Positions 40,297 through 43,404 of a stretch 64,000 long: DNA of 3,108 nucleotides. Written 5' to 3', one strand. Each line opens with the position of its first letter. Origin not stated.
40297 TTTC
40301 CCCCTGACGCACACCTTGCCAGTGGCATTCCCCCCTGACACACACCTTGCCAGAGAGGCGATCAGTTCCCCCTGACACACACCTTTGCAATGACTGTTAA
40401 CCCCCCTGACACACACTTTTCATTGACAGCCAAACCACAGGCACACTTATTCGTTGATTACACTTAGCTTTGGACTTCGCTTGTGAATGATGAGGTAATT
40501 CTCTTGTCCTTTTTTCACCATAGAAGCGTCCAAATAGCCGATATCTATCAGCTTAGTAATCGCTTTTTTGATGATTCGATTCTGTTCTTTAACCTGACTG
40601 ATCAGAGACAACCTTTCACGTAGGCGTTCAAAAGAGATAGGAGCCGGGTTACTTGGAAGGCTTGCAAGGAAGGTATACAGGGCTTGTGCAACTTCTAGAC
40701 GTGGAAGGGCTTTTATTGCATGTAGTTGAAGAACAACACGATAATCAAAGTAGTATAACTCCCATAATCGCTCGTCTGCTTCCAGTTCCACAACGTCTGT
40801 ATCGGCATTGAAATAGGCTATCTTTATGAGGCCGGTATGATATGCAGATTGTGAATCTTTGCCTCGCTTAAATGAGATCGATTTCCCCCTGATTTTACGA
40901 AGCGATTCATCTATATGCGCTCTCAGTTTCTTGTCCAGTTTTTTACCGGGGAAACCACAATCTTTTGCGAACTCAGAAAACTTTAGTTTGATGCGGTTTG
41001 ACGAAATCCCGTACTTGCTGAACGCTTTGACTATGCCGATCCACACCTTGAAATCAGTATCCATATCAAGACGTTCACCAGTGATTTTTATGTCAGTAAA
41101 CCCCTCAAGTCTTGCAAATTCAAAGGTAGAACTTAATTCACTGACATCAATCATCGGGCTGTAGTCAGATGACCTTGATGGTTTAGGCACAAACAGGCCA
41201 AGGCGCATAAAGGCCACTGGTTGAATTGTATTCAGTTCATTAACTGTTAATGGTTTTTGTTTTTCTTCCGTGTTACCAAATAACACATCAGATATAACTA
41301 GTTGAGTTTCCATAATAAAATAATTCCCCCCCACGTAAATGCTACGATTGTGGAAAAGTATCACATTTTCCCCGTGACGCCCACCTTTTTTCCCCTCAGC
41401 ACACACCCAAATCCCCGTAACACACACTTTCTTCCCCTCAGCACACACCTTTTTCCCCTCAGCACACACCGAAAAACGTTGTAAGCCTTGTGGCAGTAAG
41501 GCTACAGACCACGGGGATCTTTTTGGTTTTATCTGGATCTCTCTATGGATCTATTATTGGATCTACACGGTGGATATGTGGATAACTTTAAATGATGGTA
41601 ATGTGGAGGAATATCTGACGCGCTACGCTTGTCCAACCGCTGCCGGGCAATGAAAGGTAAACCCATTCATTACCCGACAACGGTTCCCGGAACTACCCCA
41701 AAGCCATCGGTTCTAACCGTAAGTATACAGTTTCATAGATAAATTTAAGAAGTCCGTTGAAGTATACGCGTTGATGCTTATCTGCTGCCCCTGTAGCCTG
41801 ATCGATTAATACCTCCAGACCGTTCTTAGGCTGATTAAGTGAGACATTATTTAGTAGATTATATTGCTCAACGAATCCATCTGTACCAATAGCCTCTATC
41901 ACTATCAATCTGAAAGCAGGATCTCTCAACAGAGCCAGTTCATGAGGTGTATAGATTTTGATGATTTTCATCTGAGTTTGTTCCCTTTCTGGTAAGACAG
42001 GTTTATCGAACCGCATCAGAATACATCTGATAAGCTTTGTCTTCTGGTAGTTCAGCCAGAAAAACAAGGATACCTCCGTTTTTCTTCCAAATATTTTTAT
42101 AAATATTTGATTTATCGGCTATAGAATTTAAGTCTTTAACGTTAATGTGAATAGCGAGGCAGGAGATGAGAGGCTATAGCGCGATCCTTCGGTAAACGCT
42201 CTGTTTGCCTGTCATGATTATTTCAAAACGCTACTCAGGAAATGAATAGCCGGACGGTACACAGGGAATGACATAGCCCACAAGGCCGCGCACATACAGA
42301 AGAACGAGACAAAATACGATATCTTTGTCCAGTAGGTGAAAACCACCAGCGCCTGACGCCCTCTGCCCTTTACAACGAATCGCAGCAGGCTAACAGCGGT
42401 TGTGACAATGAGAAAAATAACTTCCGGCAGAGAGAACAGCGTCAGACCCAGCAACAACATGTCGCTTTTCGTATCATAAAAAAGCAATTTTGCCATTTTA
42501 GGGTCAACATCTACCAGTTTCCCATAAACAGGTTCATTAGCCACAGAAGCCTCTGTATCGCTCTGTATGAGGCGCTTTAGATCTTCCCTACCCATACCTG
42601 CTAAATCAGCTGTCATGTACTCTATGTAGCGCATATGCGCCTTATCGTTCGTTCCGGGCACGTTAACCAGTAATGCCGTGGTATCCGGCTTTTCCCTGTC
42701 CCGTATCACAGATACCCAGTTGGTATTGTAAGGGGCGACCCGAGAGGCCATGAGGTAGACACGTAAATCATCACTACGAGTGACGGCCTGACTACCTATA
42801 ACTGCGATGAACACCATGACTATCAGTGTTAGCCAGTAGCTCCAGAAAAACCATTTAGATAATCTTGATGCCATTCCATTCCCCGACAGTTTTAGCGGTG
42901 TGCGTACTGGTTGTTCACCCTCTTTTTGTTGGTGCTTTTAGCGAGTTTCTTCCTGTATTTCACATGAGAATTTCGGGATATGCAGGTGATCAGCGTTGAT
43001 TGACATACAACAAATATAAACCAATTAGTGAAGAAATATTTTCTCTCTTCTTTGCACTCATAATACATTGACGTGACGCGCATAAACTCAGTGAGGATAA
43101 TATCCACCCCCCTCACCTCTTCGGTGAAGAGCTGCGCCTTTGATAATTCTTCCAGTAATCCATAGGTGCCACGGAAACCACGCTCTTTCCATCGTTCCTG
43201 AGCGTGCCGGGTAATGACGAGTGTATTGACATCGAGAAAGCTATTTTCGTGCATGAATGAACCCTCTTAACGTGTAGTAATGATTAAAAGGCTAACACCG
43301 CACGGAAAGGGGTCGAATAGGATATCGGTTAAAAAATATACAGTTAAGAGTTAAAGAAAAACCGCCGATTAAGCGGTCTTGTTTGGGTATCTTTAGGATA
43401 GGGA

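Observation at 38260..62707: Family of at least 13 near-identical promoter/operator modules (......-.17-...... with a conserved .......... core) driving the leading-region genes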

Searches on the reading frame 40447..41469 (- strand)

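Call 16: search_protein_families(library=pfam, max_evalue=0.01, proteins=[window:40447-41469:-])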
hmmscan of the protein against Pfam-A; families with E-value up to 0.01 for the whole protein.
window:40447-41469:- (340 aa): 1 family
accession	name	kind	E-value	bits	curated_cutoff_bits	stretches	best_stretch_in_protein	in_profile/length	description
PF01051.27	Rep3_N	-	1.4e-05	26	22.4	1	156-268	36-140/141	Initiator Replication protein, WH1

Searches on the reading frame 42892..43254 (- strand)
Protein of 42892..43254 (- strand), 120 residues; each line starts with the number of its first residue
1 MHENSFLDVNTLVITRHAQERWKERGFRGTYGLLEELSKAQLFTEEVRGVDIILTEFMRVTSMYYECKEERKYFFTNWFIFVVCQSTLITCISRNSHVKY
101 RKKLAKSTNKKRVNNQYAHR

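Call 13: search_protein_families(library=pfam, max_evalue=0.01, proteins=[window:42892-43254:-])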
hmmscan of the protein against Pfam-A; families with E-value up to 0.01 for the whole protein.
window:42892-43254:- (120 aa): 0 families

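Call 60: search_protein_families(library=ncbifam, max_evalue=0.01, proteins=[window:42892-43254:-])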
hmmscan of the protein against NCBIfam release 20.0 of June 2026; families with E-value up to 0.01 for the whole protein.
window:42892-43254:- (120 aa): 0 families

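Call 75: search_solved_structures(query=window:42892-43254:-, max_evalue=1)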
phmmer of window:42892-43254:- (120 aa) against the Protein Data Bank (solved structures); distinct sequences matched with E-value up to 1: 0.
